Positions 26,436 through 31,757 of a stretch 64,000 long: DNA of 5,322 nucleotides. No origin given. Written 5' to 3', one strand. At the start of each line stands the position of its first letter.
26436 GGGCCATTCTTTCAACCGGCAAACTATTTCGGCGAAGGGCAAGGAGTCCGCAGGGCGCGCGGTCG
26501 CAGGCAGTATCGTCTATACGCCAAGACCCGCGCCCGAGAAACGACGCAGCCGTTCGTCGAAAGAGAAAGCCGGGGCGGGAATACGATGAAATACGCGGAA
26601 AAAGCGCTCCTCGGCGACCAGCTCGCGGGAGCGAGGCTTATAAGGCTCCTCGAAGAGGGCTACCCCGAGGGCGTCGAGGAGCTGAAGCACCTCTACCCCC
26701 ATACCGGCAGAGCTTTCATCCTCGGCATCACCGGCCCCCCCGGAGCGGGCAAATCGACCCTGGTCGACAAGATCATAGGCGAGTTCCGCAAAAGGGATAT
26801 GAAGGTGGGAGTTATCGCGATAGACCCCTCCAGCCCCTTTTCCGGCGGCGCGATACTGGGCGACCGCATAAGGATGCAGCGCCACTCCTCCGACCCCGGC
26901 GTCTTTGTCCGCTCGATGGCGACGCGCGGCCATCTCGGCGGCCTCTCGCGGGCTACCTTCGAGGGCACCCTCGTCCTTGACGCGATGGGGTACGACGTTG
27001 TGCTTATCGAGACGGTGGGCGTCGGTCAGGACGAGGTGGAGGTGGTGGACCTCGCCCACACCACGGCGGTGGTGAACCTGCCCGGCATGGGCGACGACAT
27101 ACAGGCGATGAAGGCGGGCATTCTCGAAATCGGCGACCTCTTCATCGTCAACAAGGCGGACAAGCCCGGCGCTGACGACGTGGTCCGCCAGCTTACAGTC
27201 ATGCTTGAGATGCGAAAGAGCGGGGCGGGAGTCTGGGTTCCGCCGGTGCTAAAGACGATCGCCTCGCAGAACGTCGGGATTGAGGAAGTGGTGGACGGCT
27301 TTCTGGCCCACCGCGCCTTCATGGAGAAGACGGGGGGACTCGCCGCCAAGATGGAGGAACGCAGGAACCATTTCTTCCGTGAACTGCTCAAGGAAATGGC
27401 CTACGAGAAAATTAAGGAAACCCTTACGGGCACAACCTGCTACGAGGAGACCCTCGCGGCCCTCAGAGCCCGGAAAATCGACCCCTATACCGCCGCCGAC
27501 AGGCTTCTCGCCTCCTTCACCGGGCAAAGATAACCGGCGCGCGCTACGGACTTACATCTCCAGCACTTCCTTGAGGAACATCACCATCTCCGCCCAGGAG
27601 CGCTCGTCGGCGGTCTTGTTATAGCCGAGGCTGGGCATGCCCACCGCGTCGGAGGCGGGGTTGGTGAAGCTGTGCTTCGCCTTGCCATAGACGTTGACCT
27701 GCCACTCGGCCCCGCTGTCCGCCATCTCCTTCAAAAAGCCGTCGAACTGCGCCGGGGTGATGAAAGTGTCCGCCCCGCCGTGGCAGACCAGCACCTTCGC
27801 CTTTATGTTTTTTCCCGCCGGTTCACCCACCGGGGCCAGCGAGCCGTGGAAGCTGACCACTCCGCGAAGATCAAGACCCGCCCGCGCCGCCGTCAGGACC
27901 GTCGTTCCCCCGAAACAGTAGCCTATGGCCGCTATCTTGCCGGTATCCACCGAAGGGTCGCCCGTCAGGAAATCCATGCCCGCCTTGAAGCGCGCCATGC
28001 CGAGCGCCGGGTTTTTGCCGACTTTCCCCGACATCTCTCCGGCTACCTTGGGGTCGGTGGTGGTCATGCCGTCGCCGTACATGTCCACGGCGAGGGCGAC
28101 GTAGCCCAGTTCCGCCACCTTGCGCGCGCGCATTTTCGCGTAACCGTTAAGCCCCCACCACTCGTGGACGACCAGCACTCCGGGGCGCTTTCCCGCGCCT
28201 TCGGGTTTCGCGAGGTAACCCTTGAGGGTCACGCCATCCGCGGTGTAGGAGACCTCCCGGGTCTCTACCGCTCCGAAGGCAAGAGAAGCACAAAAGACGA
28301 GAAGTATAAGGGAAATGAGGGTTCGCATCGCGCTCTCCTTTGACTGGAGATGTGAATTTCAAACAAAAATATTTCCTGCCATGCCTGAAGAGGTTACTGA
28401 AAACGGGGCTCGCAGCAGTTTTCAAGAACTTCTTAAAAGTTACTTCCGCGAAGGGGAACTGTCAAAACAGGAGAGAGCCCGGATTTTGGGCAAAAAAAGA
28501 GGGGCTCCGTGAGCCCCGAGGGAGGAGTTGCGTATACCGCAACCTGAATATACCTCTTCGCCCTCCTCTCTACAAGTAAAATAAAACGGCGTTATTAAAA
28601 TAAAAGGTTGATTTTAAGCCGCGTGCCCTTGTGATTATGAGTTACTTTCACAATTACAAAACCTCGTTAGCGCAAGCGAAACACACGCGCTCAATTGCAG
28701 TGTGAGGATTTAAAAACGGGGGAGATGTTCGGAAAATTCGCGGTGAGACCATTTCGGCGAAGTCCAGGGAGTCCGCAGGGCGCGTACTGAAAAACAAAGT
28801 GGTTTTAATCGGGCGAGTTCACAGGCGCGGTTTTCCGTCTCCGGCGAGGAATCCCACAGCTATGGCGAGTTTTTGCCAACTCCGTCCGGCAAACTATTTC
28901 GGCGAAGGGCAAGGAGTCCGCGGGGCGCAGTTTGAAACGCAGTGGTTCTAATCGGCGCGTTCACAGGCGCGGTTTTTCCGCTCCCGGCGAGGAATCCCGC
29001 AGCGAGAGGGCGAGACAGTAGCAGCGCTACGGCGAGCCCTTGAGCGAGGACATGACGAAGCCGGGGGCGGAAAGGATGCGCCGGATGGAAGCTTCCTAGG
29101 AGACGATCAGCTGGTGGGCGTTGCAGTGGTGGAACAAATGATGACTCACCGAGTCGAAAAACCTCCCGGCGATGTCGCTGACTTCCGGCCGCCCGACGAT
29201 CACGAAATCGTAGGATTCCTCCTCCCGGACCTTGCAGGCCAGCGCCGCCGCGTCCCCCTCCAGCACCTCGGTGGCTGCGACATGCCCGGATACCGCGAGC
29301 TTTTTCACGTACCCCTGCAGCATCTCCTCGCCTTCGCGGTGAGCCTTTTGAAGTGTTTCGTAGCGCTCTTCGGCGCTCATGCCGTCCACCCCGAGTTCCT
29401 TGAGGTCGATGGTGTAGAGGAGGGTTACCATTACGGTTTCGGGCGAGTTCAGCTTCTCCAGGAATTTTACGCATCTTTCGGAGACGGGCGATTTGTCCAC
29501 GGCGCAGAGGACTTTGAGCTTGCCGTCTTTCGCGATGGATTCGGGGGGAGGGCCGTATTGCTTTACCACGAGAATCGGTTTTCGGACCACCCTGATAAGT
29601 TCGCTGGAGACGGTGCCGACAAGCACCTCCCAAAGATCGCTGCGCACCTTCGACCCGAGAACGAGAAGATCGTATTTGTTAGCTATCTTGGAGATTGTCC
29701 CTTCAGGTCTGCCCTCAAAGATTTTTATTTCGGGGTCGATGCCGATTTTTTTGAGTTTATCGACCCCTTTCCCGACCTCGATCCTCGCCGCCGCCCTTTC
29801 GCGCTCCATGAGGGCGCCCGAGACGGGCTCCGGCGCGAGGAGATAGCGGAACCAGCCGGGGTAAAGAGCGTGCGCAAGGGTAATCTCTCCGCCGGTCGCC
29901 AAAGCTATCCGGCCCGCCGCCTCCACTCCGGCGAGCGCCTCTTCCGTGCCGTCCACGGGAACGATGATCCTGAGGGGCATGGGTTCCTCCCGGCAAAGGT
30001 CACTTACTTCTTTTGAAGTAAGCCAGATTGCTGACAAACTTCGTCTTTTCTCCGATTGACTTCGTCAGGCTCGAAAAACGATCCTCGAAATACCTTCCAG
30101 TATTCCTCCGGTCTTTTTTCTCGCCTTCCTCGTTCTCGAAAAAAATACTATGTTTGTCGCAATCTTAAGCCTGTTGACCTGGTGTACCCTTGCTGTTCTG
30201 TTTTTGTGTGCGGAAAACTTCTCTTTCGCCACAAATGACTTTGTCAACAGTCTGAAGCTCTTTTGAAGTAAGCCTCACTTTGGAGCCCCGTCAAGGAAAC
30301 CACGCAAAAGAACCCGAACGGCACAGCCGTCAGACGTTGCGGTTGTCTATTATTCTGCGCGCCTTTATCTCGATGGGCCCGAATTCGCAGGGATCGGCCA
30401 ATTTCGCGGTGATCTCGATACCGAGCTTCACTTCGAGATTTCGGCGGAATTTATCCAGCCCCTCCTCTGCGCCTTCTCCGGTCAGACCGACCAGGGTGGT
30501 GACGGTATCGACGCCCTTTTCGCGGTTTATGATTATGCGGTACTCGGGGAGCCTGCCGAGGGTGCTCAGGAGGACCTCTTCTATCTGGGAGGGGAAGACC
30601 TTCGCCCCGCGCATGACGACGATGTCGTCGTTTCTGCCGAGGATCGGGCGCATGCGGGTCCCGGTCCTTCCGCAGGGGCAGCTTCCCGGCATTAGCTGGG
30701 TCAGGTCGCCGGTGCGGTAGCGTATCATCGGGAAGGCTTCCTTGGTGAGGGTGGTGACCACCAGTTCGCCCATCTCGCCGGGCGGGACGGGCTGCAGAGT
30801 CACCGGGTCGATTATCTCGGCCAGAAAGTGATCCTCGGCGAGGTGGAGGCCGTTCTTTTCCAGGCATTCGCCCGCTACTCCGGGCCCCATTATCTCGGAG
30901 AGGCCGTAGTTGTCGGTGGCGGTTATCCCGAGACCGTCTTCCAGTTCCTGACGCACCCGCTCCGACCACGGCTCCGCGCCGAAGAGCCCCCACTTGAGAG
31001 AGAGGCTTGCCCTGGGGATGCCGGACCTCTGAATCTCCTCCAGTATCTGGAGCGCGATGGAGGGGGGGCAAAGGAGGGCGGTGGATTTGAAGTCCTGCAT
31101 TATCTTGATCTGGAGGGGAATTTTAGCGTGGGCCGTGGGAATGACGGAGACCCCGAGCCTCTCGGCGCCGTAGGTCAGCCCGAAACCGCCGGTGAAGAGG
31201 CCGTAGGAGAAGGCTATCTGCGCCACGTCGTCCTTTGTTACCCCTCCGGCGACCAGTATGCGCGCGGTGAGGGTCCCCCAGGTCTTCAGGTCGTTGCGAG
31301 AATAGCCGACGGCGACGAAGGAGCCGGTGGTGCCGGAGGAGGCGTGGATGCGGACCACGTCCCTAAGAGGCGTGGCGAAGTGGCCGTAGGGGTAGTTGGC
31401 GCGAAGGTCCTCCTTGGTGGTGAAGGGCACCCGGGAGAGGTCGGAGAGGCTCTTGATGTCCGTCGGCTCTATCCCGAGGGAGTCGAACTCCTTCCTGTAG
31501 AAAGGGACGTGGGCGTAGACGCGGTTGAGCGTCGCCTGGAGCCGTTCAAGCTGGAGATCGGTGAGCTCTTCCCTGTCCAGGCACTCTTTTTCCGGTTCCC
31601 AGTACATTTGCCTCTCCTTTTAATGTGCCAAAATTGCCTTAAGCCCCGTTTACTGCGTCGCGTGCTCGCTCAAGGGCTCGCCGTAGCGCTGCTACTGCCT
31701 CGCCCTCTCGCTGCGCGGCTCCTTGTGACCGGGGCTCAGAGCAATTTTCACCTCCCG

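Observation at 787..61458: Dispersed hairpin-forming intergenic repeat family: one conserved core inside three different self-complementary arm types, usually docked 2-11 nt after a stop codon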

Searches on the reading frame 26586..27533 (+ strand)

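Call 18: search_protein_families(library=pfam, proteins=[window:26586-27533:+])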
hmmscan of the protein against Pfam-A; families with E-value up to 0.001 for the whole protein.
window:26586-27533:+ (315 aa): 4 families
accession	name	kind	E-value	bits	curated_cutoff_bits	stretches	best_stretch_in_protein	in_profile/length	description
PF03308.22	MeaB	-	5.1e-92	308.2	23.1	1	16-278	2-270/273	Methylmalonyl Co-A mutase-associated GTPase MeaB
PF02492.25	cobW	-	9.7e-08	32.2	20.7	1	45-209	2-171/180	CobW/HypB/UreG, nucleotide-binding domain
PF03266.21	NTPase_1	-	1.4e-05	25.4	23.9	1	47-75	3-31/168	NTPase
PF03205.20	MobB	-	0.00017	21.9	26.6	1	45-77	1-33/133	Molybdopterin guanine dinucleotide synthesis protein B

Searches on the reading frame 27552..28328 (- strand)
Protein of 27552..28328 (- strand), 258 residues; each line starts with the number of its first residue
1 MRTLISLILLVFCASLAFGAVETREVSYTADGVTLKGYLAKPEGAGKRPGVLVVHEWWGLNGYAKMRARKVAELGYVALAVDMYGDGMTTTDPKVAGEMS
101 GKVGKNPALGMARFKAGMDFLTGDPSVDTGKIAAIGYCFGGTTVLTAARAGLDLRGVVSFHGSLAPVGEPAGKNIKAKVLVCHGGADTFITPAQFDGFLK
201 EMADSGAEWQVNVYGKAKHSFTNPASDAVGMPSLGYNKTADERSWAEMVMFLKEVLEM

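Call 18: search_protein_families(library=pfam, proteins=[window:27552-28328:-])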
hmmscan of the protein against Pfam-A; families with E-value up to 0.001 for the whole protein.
window:27552-28328:- (258 aa): 3 families
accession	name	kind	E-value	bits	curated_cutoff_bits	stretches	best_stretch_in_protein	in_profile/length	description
PF01738.24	DLH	-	1.7e-48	165.5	21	1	36-255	2-216/217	Dienelactone hydrolase family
PF00326.27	Peptidase_S9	-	4.2e-07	30.1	22.6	0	174-226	140-194/213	Prolyl oligopeptidase family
PF08840.17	BAAT_C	-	5e-05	23.9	20.9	0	114-170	6-62/210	BAAT / Acyl-CoA thioester hydrolase C terminal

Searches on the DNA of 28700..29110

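Call 14: search_rna_families(source=window, start=28700, end=29110, threshold=evalue, max_evalue=10, show_alignments=3)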
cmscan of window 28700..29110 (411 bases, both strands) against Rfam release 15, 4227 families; matches with E-value up to 10: 1.
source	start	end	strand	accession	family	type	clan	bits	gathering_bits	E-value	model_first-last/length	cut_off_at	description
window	28956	29093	+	RF04011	mir-8515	Gene; miRNA;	-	16.8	100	1.8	1-92/92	no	mir-8515 microRNA precursor family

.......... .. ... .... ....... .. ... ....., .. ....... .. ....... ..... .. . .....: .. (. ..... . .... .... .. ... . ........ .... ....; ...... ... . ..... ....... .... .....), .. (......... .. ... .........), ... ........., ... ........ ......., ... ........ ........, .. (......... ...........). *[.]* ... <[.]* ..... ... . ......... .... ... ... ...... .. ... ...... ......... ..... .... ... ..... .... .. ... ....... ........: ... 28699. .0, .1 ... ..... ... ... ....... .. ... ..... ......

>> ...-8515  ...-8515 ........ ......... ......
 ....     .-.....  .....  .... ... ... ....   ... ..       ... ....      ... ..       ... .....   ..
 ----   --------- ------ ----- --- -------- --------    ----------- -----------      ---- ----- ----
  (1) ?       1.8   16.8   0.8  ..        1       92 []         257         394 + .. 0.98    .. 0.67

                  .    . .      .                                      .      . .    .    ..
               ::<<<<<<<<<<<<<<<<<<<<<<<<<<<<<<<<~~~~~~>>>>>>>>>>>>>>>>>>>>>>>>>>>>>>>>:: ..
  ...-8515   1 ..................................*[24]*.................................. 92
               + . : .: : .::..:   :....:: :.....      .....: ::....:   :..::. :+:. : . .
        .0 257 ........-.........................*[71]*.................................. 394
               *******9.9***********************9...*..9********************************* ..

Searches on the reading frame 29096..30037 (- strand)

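Call 18: search_protein_families(library=pfam, proteins=[window:29096-30037:-])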
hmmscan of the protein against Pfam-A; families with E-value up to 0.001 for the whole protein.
window:29096-30037:- (313 aa): 1 family
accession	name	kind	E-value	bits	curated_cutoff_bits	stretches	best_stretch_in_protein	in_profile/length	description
PF00582.32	Usp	-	6.6e-35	121.2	24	2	23-159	4-141/141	Universal stress protein family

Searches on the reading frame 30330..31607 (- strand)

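Call 18: search_protein_families(library=pfam, proteins=[window:30330-31607:-])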
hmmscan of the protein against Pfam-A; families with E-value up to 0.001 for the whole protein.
window:30330-31607:- (425 aa): 2 families
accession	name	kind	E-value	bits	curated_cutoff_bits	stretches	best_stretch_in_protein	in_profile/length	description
PF14535.12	AMP-binding_C_2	-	9.1e-14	51.9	25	1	334-423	1-96/96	AMP-binding enzyme C-terminal domain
PF00501.34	AMP-binding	-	8.6e-12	45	29.9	1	76-285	156-375/384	AMP-binding enzyme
